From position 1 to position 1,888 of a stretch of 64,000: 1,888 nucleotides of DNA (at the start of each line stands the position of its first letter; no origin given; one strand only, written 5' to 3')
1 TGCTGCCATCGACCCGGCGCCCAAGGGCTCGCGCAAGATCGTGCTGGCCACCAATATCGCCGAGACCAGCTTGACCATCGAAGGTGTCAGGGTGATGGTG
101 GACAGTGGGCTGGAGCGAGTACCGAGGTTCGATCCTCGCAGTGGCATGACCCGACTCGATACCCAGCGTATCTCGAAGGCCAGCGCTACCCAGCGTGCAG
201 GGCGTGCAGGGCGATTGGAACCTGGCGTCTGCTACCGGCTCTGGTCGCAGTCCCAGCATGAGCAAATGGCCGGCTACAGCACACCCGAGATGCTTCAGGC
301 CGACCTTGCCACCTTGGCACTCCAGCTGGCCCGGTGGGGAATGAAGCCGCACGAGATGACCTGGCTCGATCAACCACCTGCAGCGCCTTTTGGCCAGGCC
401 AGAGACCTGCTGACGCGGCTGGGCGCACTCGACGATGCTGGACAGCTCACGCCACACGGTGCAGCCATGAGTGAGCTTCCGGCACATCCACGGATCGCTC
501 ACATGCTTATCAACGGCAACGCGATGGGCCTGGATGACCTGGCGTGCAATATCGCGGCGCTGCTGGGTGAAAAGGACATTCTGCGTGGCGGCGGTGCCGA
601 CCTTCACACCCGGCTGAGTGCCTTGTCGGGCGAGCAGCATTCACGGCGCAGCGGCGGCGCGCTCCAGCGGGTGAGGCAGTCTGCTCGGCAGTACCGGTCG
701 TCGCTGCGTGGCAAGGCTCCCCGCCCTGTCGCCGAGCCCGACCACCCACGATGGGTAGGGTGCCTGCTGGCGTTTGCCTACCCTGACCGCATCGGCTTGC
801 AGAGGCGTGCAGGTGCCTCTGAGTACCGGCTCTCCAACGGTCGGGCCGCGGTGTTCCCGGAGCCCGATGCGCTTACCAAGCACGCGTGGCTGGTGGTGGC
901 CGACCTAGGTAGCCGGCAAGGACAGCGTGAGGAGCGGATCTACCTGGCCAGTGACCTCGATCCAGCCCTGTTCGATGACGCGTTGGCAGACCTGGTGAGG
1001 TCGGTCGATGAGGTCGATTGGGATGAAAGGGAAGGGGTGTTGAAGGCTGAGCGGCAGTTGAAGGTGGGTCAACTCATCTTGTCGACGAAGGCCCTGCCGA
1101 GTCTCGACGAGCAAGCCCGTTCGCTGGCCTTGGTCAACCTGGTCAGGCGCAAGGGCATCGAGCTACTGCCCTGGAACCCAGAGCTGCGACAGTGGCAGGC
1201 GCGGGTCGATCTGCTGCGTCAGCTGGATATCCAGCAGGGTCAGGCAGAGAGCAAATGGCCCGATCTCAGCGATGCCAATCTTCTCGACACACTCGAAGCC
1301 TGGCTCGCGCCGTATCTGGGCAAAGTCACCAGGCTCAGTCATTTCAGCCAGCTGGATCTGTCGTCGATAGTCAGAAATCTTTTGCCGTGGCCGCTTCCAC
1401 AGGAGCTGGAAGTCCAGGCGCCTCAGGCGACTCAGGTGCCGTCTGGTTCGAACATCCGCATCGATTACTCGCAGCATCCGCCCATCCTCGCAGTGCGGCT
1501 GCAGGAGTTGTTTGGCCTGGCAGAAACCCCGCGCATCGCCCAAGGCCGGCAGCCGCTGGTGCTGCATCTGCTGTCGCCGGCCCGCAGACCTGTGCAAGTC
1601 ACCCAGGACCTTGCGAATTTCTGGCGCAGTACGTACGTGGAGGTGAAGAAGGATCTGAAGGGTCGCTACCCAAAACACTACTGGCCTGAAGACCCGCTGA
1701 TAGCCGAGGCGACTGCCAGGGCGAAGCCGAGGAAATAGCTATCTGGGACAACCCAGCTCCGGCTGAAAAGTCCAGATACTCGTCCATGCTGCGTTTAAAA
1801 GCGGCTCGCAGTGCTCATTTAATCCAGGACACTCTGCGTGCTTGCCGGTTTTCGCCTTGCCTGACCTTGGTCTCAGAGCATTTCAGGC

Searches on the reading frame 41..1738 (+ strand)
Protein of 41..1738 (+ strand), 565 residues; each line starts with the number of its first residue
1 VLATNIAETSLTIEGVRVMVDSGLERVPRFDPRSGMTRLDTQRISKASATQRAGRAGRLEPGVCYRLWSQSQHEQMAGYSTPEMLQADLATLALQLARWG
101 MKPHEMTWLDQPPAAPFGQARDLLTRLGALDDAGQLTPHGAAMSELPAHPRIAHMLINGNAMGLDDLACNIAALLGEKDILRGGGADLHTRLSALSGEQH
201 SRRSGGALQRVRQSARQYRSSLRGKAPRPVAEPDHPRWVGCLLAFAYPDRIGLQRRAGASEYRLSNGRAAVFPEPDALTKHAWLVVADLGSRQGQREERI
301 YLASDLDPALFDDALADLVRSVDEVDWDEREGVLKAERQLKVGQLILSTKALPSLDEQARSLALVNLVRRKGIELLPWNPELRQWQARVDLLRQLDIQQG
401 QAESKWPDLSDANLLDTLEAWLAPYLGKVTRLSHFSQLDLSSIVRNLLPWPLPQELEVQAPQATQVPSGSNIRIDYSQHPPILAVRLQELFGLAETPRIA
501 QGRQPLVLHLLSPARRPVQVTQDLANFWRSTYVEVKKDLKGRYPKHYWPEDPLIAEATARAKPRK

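Call 37: search_protein_families(library=pfam, proteins=[window:41-1738:+], max_evalue=0.001)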
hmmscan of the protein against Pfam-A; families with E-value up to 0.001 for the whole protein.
window:41-1738:+ (565 aa): 4 families
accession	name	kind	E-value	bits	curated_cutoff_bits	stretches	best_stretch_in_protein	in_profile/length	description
PF08482.15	HrpB_C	-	9e-54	181.8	25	1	421-552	1-133/133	ATP-dependent helicase C-terminal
PF24473.1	CON_HrpB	-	6.9e-14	51.8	27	1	318-352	1-35/35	ATP-dependent RNA helicase HrpB, connector region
PF04408.29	HA2_N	-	1.4e-05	25.4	21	1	122-147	3-28/29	Helicase associated domain (HA2), winged-helix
PF00271.37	Helicase_C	-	0.00029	21.5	23.5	1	1-59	69-109/110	Helicase conserved C-terminal domain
